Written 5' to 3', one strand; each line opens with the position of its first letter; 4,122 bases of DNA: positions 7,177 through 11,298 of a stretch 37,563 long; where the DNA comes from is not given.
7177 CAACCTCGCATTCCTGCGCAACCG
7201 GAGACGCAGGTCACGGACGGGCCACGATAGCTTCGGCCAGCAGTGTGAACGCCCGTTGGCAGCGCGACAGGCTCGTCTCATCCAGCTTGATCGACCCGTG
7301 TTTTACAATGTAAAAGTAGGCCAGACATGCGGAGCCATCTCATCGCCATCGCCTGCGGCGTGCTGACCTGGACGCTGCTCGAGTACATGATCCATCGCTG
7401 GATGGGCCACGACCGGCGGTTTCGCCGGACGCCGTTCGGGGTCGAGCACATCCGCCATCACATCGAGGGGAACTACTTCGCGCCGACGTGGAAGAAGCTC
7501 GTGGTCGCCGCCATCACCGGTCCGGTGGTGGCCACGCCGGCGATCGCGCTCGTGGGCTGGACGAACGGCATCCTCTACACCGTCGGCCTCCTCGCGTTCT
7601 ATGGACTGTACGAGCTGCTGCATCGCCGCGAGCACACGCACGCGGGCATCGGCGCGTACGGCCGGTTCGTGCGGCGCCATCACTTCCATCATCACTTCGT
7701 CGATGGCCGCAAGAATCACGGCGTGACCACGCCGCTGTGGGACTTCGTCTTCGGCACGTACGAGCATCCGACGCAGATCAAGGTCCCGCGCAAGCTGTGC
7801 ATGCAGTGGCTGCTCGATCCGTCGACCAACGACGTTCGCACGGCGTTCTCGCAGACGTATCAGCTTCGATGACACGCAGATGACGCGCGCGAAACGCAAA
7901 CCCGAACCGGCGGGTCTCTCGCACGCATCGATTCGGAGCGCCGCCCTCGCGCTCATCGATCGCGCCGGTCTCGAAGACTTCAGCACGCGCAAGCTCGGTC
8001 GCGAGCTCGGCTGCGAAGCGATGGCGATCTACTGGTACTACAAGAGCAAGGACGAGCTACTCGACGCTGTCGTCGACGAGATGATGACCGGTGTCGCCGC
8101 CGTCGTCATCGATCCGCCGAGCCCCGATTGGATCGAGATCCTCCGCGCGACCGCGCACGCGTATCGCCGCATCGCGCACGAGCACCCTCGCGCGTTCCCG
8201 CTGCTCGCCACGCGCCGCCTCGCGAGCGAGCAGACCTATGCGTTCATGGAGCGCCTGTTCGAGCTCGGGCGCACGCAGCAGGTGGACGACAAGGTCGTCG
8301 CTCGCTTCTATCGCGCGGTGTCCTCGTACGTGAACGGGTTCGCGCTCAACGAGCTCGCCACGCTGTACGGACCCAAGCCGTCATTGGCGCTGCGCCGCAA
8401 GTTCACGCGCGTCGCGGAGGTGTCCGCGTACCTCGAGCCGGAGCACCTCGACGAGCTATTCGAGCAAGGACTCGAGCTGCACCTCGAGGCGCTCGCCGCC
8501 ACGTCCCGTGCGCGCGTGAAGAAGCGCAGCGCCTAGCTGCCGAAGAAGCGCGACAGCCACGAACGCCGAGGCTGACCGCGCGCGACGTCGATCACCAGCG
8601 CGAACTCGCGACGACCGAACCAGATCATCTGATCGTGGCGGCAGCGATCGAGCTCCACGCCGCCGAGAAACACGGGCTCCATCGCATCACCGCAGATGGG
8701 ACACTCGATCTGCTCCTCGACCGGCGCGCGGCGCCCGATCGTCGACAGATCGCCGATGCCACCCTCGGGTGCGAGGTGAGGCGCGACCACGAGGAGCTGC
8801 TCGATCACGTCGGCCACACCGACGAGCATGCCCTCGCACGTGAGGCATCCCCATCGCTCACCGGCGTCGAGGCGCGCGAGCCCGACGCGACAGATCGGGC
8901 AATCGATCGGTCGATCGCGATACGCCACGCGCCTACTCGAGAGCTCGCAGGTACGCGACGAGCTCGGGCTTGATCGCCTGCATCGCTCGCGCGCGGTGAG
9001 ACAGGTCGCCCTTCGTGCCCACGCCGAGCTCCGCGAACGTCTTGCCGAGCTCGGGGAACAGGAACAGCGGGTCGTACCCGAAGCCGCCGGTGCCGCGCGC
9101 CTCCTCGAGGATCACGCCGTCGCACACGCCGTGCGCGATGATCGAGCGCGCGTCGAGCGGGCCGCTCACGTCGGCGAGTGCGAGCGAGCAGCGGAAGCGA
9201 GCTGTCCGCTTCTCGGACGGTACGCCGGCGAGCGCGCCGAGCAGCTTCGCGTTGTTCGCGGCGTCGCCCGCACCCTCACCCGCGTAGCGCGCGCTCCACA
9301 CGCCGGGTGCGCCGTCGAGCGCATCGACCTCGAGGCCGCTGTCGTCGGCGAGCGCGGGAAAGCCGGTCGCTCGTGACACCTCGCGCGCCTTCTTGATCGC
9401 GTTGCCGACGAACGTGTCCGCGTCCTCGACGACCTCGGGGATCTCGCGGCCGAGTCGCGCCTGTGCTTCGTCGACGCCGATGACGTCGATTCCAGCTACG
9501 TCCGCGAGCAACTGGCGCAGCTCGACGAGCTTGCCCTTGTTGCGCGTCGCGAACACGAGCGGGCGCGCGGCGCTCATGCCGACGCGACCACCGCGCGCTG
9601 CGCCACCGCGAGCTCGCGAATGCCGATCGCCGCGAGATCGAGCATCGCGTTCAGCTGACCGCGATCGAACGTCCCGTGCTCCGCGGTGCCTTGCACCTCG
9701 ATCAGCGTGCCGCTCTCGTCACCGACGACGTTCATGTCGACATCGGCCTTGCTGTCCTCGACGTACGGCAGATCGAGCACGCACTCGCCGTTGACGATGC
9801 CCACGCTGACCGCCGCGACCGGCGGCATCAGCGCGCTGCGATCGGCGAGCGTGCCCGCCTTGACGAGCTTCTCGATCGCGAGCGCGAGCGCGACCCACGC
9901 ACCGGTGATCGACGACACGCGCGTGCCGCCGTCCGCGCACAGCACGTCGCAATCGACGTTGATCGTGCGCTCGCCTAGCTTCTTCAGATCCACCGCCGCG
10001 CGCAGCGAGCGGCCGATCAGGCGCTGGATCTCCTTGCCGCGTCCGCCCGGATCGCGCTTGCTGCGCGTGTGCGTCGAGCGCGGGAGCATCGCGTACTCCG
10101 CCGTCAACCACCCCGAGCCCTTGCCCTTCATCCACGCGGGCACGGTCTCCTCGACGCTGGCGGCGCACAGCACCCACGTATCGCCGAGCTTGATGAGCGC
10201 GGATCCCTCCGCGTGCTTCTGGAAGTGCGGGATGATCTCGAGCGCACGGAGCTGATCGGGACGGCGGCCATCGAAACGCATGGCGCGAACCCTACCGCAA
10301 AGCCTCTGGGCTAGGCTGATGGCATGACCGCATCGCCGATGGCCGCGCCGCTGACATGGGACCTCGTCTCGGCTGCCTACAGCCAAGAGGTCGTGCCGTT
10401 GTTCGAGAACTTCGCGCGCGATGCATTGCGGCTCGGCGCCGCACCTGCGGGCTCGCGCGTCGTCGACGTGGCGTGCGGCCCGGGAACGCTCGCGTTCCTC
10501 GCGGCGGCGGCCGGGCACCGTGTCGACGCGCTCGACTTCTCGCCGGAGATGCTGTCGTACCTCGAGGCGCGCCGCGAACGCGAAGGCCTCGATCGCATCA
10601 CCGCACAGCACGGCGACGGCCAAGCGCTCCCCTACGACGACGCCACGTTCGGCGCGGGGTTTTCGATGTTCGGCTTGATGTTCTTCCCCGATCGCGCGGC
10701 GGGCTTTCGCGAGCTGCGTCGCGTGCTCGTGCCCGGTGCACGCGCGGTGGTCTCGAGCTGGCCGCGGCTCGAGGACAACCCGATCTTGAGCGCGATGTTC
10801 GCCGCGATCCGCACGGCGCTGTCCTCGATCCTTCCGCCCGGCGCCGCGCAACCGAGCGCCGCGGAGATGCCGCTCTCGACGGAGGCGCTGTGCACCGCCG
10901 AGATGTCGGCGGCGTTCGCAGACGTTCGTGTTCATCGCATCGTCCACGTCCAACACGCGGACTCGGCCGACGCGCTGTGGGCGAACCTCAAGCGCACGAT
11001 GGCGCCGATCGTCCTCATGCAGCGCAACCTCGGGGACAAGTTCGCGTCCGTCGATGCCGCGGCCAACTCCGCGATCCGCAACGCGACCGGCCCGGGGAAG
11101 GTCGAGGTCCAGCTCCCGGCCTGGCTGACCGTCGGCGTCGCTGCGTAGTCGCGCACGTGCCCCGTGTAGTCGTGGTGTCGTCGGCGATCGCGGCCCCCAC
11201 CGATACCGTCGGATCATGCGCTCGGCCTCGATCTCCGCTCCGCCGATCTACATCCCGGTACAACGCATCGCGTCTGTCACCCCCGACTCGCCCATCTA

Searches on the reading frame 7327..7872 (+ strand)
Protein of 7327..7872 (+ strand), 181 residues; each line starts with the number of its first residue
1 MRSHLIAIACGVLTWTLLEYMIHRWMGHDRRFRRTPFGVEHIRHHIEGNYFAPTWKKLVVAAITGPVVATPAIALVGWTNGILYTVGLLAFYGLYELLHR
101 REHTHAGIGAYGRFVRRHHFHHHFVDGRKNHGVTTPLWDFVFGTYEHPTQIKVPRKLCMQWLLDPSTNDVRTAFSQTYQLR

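Call 60: search_protein_families(library=pfam, proteins=[window:7327-7872:+], max_evalue=0.001)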
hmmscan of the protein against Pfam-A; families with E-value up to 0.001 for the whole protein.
window:7327-7872:+ (181 aa): 1 family
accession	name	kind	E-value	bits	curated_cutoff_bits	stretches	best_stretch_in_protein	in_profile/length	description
PF04116.19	FA_hydroxylase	-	4.1e-14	53.6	31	1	9-144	2-132/132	Fatty acid hydroxylase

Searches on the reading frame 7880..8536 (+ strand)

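Call 60: search_protein_families(library=pfam, proteins=[window:7880-8536:+], max_evalue=0.001)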
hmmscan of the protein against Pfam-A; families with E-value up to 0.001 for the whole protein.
window:7880-8536:+ (218 aa): 3 families
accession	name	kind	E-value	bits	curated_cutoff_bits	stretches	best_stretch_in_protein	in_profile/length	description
PF00440.29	TetR_N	-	1.3e-10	41.3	24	1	18-64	1-47/47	Bacterial regulatory proteins, tetR family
PF02909.22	TetR_C_1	-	1.4e-10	41.7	21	1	79-207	4-144/146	Tetracyclin repressor-like, C-terminal domain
PF13305.11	TetR_C_33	-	0.00088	20.3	26.8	0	88-163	1-86/103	Tetracyclin repressor-like, C-terminal domain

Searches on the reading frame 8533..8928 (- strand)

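Call 60: search_protein_families(library=pfam, proteins=[window:8533-8928:-], max_evalue=0.001)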
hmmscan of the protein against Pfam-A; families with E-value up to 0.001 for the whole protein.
window:8533-8928:- (131 aa): 1 family
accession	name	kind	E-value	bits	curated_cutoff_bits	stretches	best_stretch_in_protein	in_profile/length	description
PF13453.11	Zn_ribbon_TFIIB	-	2.1e-06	27.5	22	1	76-108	2-34/41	Transcription factor zinc-finger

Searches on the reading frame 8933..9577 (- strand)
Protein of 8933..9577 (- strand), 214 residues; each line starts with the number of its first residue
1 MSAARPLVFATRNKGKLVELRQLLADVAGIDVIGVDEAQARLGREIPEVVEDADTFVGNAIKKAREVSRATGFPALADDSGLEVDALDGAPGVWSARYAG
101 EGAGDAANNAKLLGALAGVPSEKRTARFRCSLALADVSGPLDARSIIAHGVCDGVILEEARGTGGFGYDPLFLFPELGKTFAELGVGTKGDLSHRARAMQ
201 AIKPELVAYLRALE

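Call 60: search_protein_families(library=pfam, proteins=[window:8933-9577:-], max_evalue=0.001)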
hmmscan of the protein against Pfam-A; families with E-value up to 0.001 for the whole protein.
window:8933-9577:- (214 aa): 1 family
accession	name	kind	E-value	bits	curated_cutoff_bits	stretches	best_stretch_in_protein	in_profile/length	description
PF01725.21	Ham1p_like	-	2.5e-60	204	22.5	1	7-203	1-184/186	Ham1 family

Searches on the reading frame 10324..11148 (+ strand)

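Call 60: search_protein_families(library=pfam, proteins=[window:10324-11148:+], max_evalue=0.001)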
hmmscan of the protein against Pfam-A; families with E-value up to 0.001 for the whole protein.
window:10324-11148:+ (274 aa): 6 families
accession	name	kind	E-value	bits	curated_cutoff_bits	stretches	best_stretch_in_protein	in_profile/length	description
PF13649.12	Methyltransf_25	-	2.5e-19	70.2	27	1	46-138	1-96/97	Methyltransferase domain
PF08241.18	Methyltransf_11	-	3.9e-18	66.3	21.2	1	47-142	1-94/95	Methyltransferase domain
PF01209.24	Ubie_methyltran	-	4.3e-16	59.4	20.1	1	38-150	43-158/233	ubiE/COQ5 methyltransferase family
PF13847.12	Methyltransf_31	-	6.7e-13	49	27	1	43-153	4-119/145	Methyltransferase domain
PF08242.18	Methyltransf_12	-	8.3e-08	33.3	30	1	47-140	1-97/98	Methyltransferase domain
PF13489.12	Methyltransf_23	-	0.00078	19.6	27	0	30-145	9-118/164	Methyltransferase domain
